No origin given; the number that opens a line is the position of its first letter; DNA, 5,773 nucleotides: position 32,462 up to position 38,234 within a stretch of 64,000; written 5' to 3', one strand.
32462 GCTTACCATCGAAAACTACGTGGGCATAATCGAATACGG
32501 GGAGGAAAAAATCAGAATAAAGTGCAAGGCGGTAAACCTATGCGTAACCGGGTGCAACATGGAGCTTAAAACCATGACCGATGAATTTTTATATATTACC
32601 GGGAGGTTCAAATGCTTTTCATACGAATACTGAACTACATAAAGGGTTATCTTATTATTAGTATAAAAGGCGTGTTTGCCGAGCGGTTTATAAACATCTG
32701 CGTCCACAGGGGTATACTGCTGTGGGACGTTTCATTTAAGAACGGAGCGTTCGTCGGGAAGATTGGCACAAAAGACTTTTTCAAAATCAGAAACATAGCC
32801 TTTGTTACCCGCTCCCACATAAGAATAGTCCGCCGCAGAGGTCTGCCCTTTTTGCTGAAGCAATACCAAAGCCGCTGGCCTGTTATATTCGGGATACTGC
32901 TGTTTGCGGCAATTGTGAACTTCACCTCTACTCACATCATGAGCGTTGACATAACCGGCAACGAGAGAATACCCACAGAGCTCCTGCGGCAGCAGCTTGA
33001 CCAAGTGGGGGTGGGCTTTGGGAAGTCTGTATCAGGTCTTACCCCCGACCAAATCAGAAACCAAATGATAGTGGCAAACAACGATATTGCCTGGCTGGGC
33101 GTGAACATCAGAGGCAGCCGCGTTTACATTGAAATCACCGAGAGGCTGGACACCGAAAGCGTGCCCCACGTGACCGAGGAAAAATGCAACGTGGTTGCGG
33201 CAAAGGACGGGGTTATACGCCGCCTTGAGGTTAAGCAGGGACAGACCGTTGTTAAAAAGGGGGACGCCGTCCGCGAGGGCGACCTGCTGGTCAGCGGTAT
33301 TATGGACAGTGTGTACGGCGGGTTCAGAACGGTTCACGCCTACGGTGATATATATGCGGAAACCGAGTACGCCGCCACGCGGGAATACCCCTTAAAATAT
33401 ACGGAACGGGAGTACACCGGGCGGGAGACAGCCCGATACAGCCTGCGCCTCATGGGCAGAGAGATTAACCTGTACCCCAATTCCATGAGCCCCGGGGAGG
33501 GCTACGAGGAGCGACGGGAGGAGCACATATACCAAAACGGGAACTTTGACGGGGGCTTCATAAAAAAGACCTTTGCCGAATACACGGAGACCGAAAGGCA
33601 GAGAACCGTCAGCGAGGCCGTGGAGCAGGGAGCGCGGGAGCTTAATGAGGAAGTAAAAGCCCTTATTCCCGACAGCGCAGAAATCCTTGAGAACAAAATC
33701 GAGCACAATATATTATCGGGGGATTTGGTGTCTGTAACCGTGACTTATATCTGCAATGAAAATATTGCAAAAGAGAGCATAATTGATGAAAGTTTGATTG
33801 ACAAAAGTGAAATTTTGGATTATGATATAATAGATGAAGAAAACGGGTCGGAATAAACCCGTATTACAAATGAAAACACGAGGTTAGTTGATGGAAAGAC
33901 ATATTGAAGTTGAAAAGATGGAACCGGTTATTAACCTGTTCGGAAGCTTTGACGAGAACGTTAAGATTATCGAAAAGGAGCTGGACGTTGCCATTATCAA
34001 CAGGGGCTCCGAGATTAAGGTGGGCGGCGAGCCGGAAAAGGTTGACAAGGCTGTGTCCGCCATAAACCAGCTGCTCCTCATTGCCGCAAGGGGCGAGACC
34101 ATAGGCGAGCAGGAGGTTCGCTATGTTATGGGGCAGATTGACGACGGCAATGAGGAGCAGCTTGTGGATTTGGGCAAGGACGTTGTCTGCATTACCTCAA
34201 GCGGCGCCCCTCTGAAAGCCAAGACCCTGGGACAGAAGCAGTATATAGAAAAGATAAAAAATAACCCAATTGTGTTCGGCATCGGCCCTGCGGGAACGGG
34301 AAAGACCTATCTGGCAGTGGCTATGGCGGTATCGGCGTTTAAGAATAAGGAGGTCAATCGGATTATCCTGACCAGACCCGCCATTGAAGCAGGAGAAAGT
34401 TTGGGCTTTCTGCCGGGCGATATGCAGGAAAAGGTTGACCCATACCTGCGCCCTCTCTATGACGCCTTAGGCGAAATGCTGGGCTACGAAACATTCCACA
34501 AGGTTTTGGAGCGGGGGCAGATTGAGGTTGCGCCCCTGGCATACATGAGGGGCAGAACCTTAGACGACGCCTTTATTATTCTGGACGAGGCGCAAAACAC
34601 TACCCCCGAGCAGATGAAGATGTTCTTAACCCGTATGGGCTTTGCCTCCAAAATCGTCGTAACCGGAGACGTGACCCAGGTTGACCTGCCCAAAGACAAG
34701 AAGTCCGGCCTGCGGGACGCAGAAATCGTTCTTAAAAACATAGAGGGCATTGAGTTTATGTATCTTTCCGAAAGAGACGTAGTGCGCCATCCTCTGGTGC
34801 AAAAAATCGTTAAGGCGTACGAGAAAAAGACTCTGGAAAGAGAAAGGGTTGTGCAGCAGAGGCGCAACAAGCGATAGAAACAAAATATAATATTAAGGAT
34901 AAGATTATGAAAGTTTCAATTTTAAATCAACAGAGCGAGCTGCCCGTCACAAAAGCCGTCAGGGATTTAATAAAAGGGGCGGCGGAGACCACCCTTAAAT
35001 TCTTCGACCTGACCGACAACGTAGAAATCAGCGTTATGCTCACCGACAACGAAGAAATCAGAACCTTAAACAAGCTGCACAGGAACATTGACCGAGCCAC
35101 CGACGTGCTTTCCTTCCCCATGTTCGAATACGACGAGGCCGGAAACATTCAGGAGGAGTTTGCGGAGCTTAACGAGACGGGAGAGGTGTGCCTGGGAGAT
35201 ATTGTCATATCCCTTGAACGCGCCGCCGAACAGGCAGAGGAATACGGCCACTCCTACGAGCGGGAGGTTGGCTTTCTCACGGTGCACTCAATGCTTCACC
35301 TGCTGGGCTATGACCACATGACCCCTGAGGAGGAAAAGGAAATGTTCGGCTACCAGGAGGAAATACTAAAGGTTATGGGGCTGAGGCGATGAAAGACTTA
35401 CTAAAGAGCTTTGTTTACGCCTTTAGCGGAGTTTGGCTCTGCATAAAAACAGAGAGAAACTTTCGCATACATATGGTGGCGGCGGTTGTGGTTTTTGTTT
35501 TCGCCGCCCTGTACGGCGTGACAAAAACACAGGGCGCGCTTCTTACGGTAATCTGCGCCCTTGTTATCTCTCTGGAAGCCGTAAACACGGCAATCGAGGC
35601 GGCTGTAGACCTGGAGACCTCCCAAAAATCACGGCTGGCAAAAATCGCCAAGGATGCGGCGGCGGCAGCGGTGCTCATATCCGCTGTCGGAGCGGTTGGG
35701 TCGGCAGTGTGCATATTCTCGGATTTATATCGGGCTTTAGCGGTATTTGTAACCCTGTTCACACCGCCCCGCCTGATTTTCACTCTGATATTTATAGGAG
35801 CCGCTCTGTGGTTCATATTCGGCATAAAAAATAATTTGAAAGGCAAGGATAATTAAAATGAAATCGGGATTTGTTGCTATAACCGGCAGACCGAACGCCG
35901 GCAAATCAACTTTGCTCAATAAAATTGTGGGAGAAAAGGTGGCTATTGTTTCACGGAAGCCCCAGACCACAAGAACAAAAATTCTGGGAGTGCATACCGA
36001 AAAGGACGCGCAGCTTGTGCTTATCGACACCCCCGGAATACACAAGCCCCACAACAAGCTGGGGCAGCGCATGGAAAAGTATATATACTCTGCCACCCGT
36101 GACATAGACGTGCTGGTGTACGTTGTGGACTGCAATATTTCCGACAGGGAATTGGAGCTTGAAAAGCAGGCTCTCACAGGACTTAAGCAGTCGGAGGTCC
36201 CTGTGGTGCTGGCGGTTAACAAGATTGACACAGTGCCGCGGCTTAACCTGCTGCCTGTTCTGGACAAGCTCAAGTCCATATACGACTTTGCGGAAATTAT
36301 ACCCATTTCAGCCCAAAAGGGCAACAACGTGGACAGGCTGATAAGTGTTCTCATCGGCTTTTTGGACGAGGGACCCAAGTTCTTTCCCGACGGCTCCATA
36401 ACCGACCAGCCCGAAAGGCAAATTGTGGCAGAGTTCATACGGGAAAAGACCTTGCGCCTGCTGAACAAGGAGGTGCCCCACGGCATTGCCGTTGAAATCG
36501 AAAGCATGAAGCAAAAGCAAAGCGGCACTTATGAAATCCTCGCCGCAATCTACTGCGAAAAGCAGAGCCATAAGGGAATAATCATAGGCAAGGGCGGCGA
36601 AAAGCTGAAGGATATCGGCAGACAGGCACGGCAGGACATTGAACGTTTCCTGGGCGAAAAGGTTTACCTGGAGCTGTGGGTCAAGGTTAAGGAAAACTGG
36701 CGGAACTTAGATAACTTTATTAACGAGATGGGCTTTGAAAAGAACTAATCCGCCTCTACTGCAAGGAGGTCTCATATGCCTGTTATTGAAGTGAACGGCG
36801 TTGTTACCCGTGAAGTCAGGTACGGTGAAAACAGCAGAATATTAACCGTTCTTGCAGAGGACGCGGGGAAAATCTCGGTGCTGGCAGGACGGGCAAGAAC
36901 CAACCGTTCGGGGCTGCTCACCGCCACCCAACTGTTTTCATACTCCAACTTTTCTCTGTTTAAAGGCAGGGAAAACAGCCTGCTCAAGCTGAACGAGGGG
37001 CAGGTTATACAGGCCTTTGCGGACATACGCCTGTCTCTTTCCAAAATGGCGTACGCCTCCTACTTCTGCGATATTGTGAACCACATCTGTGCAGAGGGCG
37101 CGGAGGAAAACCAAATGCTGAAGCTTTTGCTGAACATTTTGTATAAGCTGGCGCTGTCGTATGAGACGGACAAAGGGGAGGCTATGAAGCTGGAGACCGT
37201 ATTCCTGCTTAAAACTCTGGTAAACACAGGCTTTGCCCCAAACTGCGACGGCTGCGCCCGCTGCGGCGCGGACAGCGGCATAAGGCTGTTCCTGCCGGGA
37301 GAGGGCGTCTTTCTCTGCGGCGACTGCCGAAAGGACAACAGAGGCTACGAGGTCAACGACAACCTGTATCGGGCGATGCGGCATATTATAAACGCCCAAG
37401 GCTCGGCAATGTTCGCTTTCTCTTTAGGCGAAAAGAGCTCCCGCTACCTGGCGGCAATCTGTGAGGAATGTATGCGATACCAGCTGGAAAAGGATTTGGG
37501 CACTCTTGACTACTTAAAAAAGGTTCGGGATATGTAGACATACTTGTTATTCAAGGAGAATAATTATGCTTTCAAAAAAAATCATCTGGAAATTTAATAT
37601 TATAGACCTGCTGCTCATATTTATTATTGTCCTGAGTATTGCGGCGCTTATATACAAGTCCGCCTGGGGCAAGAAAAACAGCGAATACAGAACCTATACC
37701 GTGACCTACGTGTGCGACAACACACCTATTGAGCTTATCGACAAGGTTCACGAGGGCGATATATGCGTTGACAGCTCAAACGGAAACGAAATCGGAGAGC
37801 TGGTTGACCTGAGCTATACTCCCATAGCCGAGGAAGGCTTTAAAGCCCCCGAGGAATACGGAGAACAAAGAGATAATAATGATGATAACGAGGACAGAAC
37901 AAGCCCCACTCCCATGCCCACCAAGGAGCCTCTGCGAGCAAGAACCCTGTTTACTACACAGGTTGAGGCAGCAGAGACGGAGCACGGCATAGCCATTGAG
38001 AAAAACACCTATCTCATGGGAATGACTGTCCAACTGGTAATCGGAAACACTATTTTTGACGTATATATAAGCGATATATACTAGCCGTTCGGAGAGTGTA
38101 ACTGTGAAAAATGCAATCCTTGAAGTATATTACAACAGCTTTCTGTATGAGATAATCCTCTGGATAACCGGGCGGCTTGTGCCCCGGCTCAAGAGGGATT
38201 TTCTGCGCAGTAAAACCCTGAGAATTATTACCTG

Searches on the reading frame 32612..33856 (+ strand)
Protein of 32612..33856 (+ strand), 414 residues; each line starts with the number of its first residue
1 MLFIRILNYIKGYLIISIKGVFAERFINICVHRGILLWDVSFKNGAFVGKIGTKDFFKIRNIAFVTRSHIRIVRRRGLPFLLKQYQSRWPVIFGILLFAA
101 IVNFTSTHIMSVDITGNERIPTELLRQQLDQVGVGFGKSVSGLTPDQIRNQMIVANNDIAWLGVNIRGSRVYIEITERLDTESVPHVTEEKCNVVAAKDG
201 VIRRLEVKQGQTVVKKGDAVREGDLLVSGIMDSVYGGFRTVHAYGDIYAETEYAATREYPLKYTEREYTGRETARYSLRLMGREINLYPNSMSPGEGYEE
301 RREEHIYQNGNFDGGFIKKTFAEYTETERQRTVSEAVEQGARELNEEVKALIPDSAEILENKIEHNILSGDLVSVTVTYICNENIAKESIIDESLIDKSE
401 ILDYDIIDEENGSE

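Call 58: search_protein_families(library=pfam, proteins=[window:32612-33856:+], max_evalue=0.01)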
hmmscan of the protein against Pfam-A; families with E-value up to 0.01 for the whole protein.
window:32612-33856:+ (414 aa): 1 family
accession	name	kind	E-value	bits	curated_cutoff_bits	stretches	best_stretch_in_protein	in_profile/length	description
PF06898.16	YqfD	-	1e-110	370.7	25.2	1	8-385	1-379/379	Putative stage IV sporulation protein YqfD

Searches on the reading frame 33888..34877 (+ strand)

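Call 58: search_protein_families(library=pfam, proteins=[window:33888-34877:+], max_evalue=0.01)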
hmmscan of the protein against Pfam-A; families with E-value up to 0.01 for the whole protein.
window:33888-34877:+ (329 aa): 7 families
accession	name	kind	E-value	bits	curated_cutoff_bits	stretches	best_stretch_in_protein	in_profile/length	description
PF02562.22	PhoH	-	4.8e-100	333.6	27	1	109-312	2-205/205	PhoH-like protein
PF13245.12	AAA_19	-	1.9e-10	41.5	25.1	1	116-265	1-129/134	AAA domain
PF13604.12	AAA_30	-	1.5e-06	28.6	27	1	115-265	5-128/191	AAA domain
PF01695.23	IstB_IS21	-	1.7e-05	24.9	24.1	1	112-152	81-118/238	IstB-like ATP binding protein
PF00270.35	DEAD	-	0.00016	21.9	26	1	115-166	3-55/167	DEAD/DEAH box helicase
PF13401.12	AAA_22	-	0.0005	20.8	27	1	128-251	7-109/130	AAA domain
PF05707.18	Zot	-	0.00062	19.7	20.3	0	128-163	2-35/197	Zonular occludens toxin (Zot)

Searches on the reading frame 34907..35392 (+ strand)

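Call 58: search_protein_families(library=pfam, proteins=[window:34907-35392:+], max_evalue=0.01)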
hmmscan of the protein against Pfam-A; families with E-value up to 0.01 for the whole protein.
window:34907-35392:+ (161 aa): 1 family
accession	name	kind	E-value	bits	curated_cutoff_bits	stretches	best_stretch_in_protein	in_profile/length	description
PF02130.23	YbeY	-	4.1e-48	162.9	25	1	16-155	5-127/129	Endoribonuclease YbeY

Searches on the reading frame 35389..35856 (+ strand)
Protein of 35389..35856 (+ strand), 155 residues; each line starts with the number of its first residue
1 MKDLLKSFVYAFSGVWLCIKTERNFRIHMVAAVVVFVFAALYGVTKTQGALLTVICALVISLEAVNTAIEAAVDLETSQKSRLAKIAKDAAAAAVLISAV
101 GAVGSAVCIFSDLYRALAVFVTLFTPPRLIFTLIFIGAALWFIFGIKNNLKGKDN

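Call 58: search_protein_families(library=pfam, proteins=[window:35389-35856:+], max_evalue=0.01)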
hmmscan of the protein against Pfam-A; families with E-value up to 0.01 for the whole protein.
window:35389-35856:+ (155 aa): 1 family
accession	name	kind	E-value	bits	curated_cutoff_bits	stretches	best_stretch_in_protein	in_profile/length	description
PF01219.24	DAGK_prokar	-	6.7e-30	103.4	22.3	1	10-110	2-102/102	Prokaryotic diacylglycerol kinase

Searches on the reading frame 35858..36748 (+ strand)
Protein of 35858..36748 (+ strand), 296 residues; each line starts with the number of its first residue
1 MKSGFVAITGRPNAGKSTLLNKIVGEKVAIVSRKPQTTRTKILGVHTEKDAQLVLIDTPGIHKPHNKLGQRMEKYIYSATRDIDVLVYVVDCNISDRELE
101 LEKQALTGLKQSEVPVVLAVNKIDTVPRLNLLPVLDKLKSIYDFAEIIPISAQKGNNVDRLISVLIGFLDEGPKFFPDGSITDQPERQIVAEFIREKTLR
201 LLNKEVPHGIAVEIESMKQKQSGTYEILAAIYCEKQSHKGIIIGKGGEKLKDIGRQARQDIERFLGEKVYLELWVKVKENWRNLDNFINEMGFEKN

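Call 58: search_protein_families(library=pfam, proteins=[window:35858-36748:+], max_evalue=0.01)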
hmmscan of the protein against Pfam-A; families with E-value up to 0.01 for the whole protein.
window:35858-36748:+ (296 aa): 14 families
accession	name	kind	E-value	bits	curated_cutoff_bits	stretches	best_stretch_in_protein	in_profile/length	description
PF01926.29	MMR_HSR1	-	1.3e-25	90.2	21.9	1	6-122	2-113/113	50S ribosome-binding GTPase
PF07650.23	KH_2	-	6.9e-22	77.5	22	1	205-282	1-78/78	KH domain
PF02421.24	FeoB_N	-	4.2e-18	65.8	27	1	6-163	3-154/156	Ferrous iron transport protein B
PF00009.33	GTP_EFTU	-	6.4e-13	49.1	26.5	1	48-169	66-186/188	Elongation factor Tu GTP binding domain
PF00350.29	Dynamin_N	-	5.4e-12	46.5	27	2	6-50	1-45/168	Dynamin family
PF03193.22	RsgA_GTPase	-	4.3e-09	36.9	30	1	4-63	107-170/174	RsgA GTPase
PF09439.16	SRPRB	-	9.1e-08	32.1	25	1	5-122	5-118/178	Signal recognition particle receptor beta subunit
PF02492.25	cobW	-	1.5e-07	31.6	20.7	1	48-136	81-166/180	CobW/HypB/UreG, nucleotide-binding domain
PF04548.22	AIG1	-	2.7e-07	30.6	27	1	8-110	5-108/212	AIG1 family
PF00025.27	Arf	-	2.2e-06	27.7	22.3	1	8-137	19-139/174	ADP-ribosylation factor family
PF03029.23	ATP_bind_1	-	1e-05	25.9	27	1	48-181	88-222/240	Conserved hypothetical ATP binding protein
PF04670.18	Gtr1_RagA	-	3.2e-05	23.9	22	1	9-127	5-125/232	Gtr1/RagA G protein conserved region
PF16897.10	MMR_HSR1_Xtn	-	0.0032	17.9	35.2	1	114-163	56-98/106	C-terminal region of MMR_HSR1 domain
PF00071.28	Ras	-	0.0068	16.4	21.6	0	7-161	3-152/162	Ras family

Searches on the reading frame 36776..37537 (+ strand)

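Call 58: search_protein_families(library=pfam, proteins=[window:36776-37537:+], max_evalue=0.01)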
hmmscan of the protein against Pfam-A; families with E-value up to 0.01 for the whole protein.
window:36776-37537:+ (253 aa): 2 families
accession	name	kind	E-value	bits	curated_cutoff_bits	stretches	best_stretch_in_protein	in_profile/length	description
PF02565.21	RecO_C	-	1.8e-21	77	22.1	1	87-244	3-156/157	Recombination protein O C terminal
PF11967.14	RecO_N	-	7e-16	58.5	27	1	1-81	1-80/80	Recombination protein O N terminal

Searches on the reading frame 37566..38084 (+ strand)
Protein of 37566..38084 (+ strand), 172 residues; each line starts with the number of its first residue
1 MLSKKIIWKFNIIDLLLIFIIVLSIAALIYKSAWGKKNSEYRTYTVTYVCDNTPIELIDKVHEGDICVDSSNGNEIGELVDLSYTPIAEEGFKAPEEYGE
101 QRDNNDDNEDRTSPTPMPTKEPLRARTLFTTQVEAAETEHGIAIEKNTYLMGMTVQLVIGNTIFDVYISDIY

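Call 58: search_protein_families(library=pfam, proteins=[window:37566-38084:+], max_evalue=0.01)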
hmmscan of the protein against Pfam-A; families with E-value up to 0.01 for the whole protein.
window:37566-38084:+ (172 aa): 1 family
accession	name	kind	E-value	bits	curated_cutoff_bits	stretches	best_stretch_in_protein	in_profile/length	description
PF14221.11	DUF4330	-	5e-10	40.2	27.6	1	6-171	10-166/167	Domain of unknown function (DUF4330)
